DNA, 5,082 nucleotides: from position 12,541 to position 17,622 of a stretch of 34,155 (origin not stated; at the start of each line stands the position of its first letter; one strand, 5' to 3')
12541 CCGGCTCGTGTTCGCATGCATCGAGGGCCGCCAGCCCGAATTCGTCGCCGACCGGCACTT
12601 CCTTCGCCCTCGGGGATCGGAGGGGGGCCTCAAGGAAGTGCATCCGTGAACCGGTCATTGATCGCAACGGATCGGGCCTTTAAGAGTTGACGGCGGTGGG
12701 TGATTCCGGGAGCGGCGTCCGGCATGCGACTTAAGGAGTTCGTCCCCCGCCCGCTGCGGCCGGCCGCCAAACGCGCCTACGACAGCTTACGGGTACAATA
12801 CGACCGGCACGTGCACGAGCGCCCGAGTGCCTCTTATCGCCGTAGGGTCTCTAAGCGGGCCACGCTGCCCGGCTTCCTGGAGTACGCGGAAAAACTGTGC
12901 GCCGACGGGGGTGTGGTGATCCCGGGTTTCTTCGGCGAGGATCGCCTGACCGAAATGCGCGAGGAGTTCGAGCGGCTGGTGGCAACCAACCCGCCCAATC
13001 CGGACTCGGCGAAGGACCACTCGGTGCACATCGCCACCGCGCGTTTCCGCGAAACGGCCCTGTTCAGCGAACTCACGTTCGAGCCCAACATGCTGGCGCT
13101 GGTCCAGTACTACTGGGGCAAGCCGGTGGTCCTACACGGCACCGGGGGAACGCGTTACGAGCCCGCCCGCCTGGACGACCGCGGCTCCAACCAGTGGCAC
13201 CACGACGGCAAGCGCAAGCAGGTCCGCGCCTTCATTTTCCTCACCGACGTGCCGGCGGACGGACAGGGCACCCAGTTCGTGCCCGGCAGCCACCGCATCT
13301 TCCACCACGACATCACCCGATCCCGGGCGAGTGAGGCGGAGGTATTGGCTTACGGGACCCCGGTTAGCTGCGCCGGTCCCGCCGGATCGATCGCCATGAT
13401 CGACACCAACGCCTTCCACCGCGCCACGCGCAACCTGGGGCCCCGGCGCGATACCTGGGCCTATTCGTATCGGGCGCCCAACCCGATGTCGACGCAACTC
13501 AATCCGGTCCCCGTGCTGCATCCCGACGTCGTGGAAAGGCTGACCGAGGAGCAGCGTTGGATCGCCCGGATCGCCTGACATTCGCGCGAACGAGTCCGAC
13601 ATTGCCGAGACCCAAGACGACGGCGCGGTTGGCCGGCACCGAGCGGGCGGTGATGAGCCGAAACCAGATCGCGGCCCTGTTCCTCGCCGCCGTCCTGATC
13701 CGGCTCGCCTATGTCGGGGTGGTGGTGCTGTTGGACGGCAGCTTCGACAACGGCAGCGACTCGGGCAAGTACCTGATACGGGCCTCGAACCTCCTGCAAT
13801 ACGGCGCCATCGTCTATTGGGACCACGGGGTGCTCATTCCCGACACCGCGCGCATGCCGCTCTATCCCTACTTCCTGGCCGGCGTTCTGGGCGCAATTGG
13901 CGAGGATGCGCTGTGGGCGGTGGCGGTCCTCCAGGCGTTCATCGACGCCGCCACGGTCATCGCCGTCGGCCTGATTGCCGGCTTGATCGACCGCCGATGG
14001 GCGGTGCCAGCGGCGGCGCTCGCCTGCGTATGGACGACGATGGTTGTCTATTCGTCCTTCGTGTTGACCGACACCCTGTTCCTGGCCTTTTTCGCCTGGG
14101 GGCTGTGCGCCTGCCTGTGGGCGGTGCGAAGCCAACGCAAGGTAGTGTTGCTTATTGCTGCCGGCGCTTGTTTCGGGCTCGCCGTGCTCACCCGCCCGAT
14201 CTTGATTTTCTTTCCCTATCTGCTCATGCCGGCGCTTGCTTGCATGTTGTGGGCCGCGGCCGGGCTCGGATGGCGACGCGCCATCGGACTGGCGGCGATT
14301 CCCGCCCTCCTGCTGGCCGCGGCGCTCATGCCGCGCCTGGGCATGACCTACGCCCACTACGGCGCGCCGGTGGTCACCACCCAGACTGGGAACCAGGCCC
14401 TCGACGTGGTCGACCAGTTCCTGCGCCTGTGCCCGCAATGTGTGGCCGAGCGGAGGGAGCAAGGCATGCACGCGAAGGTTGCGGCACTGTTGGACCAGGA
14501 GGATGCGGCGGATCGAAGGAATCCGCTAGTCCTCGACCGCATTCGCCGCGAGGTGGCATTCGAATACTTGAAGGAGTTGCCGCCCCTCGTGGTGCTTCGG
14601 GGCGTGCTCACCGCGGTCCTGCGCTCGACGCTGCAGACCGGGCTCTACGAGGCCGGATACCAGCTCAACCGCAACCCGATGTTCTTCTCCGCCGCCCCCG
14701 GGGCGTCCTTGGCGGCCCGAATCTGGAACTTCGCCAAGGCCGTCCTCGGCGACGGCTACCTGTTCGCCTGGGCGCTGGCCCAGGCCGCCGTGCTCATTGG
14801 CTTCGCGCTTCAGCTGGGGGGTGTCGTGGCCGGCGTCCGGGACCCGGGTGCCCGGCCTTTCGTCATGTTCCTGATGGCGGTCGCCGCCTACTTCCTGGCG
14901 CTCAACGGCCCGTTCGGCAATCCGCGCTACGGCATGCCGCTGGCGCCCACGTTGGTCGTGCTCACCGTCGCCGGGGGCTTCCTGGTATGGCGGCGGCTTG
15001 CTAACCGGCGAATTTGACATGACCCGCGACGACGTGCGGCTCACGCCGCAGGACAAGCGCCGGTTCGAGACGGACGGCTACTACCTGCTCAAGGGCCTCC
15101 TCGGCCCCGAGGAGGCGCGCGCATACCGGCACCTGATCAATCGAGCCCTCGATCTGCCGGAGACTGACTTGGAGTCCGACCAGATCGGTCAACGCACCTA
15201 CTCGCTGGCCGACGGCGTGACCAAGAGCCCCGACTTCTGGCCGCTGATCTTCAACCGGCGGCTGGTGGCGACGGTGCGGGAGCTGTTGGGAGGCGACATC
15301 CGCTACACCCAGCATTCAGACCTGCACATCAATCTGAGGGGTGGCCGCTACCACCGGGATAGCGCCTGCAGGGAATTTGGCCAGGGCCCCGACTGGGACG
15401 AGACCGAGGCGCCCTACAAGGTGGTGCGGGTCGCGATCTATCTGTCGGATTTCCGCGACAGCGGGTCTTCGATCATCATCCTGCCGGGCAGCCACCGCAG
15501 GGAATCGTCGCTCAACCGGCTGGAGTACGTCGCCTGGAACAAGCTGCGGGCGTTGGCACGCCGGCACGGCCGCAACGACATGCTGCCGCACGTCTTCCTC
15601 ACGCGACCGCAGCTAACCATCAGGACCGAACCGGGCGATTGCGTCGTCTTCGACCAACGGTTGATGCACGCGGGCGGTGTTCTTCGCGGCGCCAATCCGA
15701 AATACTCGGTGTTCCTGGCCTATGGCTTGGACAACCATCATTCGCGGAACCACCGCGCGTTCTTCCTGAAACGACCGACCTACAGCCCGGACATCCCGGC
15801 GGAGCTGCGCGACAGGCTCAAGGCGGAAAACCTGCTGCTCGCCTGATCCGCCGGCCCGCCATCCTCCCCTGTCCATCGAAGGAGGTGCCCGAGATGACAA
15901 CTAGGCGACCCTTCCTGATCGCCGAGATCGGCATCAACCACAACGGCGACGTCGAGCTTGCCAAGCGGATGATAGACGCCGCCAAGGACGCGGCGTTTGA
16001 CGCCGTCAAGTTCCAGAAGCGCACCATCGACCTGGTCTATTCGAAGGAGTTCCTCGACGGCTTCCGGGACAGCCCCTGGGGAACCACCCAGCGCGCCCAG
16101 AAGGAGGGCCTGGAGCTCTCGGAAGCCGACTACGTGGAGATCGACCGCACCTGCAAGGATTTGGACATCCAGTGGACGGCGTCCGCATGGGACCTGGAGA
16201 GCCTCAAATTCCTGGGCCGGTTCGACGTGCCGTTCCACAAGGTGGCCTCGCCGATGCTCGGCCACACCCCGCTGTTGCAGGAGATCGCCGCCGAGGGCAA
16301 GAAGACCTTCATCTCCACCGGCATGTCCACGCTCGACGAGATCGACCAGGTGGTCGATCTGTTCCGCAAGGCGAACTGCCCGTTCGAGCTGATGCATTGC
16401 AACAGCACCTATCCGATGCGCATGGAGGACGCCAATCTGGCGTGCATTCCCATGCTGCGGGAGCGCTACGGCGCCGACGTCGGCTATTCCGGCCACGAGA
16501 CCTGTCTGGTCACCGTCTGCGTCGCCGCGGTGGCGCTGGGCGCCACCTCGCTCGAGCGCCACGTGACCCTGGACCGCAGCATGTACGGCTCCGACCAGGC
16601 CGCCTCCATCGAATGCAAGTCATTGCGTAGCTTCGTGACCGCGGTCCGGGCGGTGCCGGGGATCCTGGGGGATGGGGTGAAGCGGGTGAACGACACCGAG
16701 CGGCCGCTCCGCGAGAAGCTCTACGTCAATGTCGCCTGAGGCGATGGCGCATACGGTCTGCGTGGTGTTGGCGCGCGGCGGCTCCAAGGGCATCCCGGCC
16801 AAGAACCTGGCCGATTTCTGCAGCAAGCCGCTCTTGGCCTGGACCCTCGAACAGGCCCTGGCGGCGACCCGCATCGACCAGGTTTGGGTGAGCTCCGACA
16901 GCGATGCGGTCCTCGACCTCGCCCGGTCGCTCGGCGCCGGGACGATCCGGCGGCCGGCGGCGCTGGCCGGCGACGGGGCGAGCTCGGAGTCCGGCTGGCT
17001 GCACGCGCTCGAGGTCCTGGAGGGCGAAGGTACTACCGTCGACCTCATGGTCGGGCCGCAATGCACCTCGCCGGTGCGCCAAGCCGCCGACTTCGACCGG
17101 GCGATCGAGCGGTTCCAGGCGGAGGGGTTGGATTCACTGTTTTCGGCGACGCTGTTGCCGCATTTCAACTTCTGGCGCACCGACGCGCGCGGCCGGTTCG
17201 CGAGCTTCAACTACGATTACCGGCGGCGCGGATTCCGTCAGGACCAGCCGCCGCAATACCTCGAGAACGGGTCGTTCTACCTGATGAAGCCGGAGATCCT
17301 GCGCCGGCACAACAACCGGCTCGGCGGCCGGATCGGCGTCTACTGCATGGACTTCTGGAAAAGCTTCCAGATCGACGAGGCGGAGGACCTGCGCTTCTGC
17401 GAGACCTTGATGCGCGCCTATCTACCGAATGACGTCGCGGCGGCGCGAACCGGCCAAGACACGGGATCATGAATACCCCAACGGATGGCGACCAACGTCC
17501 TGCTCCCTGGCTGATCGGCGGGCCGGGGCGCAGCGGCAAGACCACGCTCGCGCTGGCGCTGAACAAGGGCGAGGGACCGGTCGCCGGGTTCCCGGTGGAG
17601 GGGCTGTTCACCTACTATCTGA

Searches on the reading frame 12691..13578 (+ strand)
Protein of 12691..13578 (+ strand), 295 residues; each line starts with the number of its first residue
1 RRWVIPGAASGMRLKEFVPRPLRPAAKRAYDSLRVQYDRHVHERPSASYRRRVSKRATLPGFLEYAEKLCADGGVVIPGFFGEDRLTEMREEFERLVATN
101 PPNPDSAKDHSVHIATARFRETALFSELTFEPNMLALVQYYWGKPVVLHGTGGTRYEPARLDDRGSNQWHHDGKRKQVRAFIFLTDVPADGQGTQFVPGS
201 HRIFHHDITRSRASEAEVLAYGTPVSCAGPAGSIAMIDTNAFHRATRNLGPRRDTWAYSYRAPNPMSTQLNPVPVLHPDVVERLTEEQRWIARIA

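Call 8: search_protein_families(library=pfam, proteins=[window:12691-13578:+], max_evalue=0.001)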
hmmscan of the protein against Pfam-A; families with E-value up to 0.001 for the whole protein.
window:12691-13578:+ (295 aa): 1 family
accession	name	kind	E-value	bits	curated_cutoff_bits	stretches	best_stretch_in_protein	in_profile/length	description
PF05721.19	PhyH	-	5.9e-14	53.3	22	1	70-252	2-209/213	Phytanoyl-CoA dioxygenase (PhyH)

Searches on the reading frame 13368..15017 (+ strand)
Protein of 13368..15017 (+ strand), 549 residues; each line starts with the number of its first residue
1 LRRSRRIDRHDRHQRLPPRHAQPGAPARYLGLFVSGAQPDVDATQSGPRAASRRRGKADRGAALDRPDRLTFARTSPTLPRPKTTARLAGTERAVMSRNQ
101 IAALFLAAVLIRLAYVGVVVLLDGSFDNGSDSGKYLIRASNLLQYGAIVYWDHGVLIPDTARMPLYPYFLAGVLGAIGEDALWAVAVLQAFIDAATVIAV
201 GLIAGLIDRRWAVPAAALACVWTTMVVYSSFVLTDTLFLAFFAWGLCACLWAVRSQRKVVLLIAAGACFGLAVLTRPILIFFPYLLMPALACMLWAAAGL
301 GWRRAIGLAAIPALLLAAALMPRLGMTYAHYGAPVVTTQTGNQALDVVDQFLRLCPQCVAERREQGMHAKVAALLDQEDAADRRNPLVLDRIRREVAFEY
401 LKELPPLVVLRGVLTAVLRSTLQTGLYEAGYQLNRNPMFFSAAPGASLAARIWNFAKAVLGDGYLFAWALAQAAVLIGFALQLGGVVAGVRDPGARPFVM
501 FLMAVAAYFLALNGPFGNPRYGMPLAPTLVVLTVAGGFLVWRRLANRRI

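Call 8: search_protein_families(library=pfam, proteins=[window:13368-15017:+], max_evalue=0.001)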
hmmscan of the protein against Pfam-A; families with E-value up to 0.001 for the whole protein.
window:13368-15017:+ (549 aa): 2 families
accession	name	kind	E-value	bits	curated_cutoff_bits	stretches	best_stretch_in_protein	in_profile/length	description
PF13231.12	PMT_2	-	3.8e-05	24.4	26.1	1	164-303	4-138/160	Dolichyl-phosphate-mannose-protein mannosyltransferase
PF02366.24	PMT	-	0.0004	20.5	22.7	1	181-299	81-205/245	Dolichyl-phosphate-mannose-protein mannosyltransferase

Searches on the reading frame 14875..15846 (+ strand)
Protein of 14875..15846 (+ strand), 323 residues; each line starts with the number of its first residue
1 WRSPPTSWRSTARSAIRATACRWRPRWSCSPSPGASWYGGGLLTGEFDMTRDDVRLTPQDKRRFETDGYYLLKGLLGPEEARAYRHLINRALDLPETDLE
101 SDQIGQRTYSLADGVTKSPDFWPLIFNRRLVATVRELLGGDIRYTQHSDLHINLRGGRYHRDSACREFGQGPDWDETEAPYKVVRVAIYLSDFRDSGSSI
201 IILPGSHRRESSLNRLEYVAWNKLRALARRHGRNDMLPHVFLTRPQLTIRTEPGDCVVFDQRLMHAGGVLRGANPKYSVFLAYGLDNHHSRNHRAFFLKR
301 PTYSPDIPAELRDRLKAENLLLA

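Call 8: search_protein_families(library=pfam, proteins=[window:14875-15846:+], max_evalue=0.001)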
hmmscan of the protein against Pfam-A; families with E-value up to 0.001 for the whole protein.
window:14875-15846:+ (323 aa): 1 family
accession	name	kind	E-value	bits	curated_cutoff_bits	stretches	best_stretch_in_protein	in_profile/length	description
PF05721.19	PhyH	-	4.3e-12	47.2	22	1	64-269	1-204/213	Phytanoyl-CoA dioxygenase (PhyH)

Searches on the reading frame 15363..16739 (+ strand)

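Call 8: search_protein_families(library=pfam, proteins=[window:15363-16739:+], max_evalue=0.001)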
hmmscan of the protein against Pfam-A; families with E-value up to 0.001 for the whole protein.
window:15363-16739:+ (458 aa): 1 family
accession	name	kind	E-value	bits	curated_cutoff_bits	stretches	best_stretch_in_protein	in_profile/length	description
PF03102.20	NeuB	-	9.6e-67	225.4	22.1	1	203-440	1-241/241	NeuB family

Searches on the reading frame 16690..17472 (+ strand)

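Call 8: search_protein_families(library=pfam, proteins=[window:16690-17472:+], max_evalue=0.001)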
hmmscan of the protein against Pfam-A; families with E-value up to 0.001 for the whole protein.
window:16690-17472:+ (260 aa): 2 families
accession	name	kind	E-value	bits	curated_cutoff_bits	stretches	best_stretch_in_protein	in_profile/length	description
PF02348.25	CTP_transf_3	-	1.1e-18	68.3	22.6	1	23-148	1-120/217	Cytidylyltransferase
PF12804.13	NTP_transf_3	-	0.00069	20.3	27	1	25-103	2-80/160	MobA-like NTP transferase domain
